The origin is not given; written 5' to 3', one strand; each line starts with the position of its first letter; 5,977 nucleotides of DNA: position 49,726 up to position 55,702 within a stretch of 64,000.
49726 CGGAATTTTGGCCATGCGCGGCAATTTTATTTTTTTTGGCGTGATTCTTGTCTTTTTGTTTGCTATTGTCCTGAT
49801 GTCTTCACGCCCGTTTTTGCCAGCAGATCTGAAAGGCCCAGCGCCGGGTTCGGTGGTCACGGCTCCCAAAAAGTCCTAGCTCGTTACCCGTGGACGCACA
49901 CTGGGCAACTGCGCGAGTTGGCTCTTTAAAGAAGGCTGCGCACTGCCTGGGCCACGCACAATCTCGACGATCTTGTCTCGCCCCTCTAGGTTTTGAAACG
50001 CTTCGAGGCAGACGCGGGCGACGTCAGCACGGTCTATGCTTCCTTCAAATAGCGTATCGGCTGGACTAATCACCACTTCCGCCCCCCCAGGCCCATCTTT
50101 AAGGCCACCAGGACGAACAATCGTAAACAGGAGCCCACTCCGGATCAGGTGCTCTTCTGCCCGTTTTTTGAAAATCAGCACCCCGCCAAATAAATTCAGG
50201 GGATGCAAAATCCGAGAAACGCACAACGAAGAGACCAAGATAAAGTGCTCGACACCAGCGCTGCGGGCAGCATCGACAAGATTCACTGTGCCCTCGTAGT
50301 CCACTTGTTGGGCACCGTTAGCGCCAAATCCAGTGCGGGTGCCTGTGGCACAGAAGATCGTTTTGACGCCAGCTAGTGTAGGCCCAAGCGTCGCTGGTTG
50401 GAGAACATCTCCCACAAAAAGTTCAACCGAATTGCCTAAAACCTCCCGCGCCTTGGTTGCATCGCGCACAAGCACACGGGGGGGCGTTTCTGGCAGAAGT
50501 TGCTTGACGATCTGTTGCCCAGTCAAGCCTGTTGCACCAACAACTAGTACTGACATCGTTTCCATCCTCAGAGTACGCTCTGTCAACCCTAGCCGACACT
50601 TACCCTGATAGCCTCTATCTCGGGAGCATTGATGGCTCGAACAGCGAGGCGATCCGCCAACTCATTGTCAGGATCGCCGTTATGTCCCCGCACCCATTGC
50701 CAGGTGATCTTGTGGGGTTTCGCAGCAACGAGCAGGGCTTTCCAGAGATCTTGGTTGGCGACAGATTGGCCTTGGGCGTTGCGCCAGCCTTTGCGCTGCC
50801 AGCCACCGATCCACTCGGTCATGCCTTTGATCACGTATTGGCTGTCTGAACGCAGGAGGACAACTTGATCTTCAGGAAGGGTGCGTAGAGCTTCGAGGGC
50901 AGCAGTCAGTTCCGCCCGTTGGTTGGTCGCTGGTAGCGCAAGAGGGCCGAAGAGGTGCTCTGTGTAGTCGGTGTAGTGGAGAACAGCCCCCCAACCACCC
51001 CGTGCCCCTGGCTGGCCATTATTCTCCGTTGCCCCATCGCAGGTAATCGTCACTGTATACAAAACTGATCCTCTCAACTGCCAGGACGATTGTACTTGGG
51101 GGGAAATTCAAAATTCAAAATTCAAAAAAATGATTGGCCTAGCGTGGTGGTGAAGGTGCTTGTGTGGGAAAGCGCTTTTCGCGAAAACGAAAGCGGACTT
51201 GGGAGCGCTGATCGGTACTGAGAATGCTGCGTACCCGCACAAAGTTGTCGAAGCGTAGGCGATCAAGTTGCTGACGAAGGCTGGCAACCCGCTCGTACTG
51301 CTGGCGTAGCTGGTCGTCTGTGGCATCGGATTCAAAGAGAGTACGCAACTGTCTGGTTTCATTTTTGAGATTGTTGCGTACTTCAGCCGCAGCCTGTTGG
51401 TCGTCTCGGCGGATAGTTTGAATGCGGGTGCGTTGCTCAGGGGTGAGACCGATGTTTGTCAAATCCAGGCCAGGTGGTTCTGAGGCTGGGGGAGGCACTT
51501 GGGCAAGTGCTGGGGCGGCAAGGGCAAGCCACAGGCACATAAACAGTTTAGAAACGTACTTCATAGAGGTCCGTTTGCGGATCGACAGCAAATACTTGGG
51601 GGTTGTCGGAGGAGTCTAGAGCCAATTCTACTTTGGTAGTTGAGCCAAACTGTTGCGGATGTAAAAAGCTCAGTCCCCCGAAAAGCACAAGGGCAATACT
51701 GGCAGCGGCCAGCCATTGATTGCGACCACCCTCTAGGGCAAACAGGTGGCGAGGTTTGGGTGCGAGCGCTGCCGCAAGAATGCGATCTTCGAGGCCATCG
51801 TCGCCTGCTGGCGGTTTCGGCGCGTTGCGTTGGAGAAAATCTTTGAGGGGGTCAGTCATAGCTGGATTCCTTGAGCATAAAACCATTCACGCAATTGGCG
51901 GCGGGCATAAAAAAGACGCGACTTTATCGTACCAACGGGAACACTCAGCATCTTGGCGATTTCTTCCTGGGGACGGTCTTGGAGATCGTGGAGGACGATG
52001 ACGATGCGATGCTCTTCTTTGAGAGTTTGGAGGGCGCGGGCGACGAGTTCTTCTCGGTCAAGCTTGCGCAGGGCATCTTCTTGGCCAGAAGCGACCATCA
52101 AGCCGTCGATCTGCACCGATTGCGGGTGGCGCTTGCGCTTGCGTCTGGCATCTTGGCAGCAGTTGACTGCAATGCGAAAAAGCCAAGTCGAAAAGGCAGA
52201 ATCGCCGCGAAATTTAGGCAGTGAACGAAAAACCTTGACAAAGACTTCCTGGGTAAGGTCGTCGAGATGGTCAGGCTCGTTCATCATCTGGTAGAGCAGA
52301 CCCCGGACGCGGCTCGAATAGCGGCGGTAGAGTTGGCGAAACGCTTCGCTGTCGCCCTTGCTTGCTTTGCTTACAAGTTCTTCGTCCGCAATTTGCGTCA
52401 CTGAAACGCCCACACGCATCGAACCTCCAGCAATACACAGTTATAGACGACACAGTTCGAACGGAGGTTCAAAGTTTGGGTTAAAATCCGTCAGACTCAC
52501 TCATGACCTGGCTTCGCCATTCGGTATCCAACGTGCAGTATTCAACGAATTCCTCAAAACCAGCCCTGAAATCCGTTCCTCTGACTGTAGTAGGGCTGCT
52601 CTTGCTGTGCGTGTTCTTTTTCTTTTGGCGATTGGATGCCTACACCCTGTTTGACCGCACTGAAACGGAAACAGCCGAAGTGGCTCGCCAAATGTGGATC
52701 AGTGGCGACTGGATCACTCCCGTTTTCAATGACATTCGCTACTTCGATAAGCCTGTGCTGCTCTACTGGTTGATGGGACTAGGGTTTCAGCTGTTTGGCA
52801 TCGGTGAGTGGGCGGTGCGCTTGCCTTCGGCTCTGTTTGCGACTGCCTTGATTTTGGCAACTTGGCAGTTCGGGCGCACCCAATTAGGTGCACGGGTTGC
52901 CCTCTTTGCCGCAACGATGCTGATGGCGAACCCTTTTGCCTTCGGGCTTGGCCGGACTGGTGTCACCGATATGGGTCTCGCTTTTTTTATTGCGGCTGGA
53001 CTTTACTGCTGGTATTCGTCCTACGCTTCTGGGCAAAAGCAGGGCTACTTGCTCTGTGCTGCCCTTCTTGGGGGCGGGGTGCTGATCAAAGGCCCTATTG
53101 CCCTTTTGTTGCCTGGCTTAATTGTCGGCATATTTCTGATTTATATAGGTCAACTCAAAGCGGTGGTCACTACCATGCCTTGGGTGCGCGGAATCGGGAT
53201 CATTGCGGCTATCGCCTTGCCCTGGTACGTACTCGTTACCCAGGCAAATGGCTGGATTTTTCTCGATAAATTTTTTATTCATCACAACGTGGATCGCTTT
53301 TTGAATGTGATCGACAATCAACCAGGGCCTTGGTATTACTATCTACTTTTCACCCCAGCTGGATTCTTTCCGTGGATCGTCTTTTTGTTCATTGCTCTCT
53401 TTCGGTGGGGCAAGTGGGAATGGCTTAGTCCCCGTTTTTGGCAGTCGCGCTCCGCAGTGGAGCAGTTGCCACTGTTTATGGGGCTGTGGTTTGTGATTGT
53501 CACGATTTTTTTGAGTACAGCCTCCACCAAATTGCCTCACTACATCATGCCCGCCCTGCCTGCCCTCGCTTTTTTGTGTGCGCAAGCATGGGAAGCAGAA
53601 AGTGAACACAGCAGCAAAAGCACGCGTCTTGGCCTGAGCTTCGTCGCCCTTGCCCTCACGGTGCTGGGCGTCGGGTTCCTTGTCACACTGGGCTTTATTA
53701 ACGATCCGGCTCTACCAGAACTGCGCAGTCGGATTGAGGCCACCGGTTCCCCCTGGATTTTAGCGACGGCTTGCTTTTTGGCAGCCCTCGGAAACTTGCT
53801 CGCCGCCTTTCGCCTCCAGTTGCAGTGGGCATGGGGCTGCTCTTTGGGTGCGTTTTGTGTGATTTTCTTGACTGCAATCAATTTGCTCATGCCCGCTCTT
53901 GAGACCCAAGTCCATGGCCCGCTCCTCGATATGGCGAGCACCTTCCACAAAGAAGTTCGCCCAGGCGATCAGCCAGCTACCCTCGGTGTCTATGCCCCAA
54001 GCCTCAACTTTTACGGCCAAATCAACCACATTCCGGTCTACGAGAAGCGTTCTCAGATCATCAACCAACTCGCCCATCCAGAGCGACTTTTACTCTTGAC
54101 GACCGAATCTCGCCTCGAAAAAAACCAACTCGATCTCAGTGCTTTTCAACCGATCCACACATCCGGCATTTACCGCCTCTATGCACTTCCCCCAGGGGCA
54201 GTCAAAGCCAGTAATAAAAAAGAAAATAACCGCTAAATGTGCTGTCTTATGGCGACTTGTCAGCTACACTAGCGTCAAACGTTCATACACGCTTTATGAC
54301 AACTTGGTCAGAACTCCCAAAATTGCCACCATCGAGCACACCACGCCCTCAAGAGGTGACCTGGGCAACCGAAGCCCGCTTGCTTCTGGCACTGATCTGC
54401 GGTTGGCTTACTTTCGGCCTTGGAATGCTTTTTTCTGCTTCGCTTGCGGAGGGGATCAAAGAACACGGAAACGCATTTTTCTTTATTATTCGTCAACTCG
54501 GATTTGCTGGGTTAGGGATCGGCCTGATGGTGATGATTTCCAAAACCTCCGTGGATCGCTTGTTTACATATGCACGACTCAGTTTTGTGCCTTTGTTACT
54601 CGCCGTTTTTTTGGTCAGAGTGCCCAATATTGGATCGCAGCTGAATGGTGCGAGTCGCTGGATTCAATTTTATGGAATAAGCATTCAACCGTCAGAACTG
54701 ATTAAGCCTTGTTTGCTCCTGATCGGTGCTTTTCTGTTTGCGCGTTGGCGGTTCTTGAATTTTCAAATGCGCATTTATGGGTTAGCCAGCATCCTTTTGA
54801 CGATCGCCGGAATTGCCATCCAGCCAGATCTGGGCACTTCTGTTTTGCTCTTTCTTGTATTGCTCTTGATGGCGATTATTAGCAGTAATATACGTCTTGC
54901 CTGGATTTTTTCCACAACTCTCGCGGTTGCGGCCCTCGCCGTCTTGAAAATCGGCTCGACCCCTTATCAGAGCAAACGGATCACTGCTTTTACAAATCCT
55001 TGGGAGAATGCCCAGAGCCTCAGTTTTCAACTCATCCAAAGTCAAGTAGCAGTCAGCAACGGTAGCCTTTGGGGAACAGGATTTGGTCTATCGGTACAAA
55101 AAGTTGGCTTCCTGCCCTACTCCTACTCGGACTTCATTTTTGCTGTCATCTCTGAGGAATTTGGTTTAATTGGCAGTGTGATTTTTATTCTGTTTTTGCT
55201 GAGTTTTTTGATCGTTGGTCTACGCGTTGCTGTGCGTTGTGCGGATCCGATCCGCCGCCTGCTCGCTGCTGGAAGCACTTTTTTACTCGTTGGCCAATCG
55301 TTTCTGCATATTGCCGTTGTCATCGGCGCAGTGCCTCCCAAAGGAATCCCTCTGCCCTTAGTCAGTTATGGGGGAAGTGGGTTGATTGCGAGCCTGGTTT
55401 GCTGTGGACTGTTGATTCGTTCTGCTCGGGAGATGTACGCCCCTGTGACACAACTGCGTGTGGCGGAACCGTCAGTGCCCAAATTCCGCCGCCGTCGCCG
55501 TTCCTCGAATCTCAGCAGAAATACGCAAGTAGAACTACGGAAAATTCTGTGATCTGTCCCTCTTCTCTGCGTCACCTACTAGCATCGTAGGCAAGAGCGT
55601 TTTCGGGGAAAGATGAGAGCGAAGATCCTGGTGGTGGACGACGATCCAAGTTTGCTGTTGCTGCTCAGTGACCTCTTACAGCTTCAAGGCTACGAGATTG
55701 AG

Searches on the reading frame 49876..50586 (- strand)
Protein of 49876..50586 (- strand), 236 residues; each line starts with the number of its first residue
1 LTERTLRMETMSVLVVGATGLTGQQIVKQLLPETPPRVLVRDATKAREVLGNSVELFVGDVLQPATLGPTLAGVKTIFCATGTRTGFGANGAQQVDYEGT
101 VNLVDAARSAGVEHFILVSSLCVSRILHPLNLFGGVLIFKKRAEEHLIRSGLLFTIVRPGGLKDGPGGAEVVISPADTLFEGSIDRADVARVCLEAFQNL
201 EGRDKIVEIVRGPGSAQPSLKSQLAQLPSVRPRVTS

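Call 49: search_protein_families(library=pfam, proteins=[window:49876-50586:-], max_evalue=0.0001)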
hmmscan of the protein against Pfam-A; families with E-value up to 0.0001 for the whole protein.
window:49876-50586:- (236 aa): 5 families
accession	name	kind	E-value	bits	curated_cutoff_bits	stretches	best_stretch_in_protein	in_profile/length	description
PF13460.12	NAD_binding_10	-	1e-41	143.2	27.2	1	17-199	1-183/184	NAD(P)H-binding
PF05368.20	NmrA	-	1.3e-14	55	27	1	11-120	3-107/298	NmrA-like family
PF01073.25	3Beta_HSD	-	6.8e-11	42.2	22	1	14-122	1-118/280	3-beta hydroxysteroid dehydrogenase/isomerase family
PF01370.27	Epimerase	-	1.2e-09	38.4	20.9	1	13-123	1-118/240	NAD dependent epimerase/dehydratase family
PF02719.21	Polysacc_synt_2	-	6.8e-05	22.6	20.2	0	13-135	1-140/293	Polysaccharide biosynthesis protein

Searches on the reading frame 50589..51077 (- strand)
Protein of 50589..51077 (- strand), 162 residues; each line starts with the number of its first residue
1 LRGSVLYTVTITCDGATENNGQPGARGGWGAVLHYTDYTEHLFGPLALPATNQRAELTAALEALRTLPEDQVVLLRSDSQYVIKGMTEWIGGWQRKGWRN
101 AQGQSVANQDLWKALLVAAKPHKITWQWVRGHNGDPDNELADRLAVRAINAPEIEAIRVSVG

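Call 49: search_protein_families(library=pfam, proteins=[window:50589-51077:-], max_evalue=0.0001)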
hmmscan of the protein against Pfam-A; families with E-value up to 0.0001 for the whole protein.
window:50589-51077:- (162 aa): 1 family
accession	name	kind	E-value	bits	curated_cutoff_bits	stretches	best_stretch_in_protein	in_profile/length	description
PF00075.30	RNase_H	-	3.6e-40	137.8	25.8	1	9-149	4-140/141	RNase H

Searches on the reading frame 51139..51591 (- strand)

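Call 49: search_protein_families(library=pfam, proteins=[window:51139-51591:-], max_evalue=0.0001)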
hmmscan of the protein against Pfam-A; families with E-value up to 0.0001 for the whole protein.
window:51139-51591:- (150 aa): 2 families
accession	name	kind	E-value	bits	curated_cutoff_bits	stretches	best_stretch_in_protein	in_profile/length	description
PF13801.11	Metal_resist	-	2.6e-11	44.2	29.2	1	21-130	10-124/125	Heavy-metal resistance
PF07813.17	LTXXQ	-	9.1e-07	30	24.3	1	46-131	12-95/100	LTXXQ motif family protein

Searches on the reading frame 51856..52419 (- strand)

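Call 49: search_protein_families(library=pfam, proteins=[window:51856-52419:-], max_evalue=0.0001)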
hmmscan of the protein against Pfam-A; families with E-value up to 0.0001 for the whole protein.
window:51856-52419:- (187 aa): 5 families
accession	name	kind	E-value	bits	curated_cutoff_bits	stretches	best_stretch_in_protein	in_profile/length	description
PF04542.20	Sigma70_r2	-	2.2e-20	72.7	24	1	30-97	1-70/71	Sigma-70 region 2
PF04545.22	Sigma70_r4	-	1.2e-13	50.7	24.1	1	129-178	1-50/50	Sigma-70, region 4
PF08281.18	Sigma70_r4_2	-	2.1e-13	50.1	25.7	1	125-176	3-54/54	Sigma-70, region 4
PF07638.17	Sigma70_ECF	-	6.4e-05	23.4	21.1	0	14-177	6-180/185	ECF sigma factor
PF12645.13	HTH_16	-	9e-05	22.9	22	0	14-71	2-65/65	Helix-turn-helix domain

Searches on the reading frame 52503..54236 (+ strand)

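Call 49: search_protein_families(library=pfam, proteins=[window:52503-54236:+], max_evalue=0.0001)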
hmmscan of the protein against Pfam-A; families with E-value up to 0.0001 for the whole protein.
window:52503-54236:+ (577 aa): 2 families
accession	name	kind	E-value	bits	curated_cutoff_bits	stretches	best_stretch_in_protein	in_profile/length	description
PF13231.12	PMT_2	-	3.5e-22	79.8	26.1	1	82-241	1-157/160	Dolichyl-phosphate-mannose-protein mannosyltransferase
PF02366.24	PMT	-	2.8e-13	50.4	22.7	1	37-247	8-236/245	Dolichyl-phosphate-mannose-protein mannosyltransferase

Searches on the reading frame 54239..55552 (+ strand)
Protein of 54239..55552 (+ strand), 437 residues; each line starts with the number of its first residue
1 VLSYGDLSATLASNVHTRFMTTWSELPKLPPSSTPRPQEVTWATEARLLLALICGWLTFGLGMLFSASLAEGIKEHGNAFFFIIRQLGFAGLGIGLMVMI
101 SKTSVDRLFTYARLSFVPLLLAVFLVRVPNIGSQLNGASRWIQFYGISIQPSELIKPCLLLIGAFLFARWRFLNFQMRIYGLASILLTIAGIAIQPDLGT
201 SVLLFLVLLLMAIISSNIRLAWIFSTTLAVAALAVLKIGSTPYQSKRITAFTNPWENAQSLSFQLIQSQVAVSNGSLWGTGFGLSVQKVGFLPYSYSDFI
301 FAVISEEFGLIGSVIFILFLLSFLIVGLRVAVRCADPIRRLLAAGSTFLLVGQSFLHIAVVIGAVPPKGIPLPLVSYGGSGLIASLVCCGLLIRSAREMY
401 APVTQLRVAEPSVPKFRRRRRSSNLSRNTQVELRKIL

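Call 77: search_protein_families(library=pfam, proteins=[window:54239-55552:+], max_evalue=0.001)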
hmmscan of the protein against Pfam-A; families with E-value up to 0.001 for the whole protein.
window:54239-55552:+ (437 aa): 1 family
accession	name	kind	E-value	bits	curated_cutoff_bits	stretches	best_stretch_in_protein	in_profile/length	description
PF01098.24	FTSW_RODA_SPOVE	-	2.1e-87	293.9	26.4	1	48-398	3-353/356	Cell cycle protein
